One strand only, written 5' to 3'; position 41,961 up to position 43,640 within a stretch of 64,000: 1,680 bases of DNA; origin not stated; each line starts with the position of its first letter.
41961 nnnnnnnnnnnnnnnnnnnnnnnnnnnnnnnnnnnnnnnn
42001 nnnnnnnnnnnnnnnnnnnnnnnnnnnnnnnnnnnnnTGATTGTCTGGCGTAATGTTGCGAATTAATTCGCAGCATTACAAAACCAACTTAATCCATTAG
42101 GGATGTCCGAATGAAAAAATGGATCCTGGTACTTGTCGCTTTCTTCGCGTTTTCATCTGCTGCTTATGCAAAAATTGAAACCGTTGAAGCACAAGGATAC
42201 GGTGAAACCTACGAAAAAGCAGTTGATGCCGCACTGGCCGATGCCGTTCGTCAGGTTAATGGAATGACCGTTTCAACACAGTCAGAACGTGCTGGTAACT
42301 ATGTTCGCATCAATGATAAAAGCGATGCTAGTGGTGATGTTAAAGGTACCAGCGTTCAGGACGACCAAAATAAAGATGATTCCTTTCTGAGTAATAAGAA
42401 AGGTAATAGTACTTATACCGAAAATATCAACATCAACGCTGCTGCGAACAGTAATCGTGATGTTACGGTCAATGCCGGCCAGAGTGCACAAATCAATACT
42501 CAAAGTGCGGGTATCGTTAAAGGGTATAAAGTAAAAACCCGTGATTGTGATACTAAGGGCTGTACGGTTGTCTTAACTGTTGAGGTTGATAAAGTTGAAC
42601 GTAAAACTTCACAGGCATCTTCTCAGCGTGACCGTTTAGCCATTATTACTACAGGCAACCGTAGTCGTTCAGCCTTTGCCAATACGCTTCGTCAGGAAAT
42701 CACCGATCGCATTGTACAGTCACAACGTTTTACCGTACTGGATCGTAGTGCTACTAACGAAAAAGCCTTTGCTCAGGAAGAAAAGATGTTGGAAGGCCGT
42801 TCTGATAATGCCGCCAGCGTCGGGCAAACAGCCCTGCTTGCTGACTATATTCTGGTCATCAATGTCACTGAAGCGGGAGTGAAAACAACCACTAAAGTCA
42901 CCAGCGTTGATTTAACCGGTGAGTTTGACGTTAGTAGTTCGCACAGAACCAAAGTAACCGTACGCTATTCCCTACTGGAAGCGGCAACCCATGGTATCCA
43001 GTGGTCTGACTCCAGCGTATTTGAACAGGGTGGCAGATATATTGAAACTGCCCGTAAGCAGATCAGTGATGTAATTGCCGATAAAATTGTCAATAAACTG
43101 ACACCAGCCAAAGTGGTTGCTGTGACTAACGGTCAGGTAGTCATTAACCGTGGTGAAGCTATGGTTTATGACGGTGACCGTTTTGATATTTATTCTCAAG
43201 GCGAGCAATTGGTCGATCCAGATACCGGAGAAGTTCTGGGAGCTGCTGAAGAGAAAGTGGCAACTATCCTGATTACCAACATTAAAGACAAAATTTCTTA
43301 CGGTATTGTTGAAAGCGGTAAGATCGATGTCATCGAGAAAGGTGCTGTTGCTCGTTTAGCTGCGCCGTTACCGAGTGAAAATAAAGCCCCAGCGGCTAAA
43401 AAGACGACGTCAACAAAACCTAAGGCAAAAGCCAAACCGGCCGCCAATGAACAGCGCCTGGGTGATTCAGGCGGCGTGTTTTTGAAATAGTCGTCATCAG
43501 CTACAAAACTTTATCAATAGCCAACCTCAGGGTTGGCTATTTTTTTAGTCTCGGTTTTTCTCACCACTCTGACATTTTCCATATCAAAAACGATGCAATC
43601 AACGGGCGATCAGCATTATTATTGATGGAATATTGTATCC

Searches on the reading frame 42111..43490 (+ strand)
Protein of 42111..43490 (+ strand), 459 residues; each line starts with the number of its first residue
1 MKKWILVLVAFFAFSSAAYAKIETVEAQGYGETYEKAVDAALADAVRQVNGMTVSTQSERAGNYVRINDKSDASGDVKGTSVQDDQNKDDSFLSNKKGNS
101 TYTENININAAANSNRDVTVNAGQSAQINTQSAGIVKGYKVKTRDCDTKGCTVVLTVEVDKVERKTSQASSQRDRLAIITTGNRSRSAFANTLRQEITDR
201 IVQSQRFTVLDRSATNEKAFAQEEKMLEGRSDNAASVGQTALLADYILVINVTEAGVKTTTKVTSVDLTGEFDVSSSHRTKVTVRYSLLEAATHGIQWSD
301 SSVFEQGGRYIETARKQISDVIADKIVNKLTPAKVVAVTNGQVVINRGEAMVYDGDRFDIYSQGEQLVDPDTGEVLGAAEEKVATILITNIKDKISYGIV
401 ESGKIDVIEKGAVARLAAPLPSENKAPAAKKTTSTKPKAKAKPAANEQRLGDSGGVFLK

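Call 4: search_protein_families(library=pfam, proteins=[window:42111-43490:+], max_evalue=0.01)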
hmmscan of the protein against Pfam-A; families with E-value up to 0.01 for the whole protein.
window:42111-43490:+ (459 aa): 0 families

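Call 5: search_protein_families(library=ncbifam, proteins=[window:42111-43490:+], max_evalue=0.01)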
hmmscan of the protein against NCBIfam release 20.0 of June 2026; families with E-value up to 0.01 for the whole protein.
window:42111-43490:+ (459 aa): 0 families

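Call 6: search_protein_families(library=pfam, proteins=[window:42111-43490:+], max_evalue=10)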
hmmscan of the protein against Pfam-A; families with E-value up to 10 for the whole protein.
window:42111-43490:+ (459 aa): 2 families
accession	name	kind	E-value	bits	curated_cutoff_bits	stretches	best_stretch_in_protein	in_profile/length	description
PF20178.3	ToxA_N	-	0.083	13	27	1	234-305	11-72/249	Dermonecrotic toxin, N-terminal domain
PF03656.18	Pam16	-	0.56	10.7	30.3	1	36-86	15-61/127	Pam16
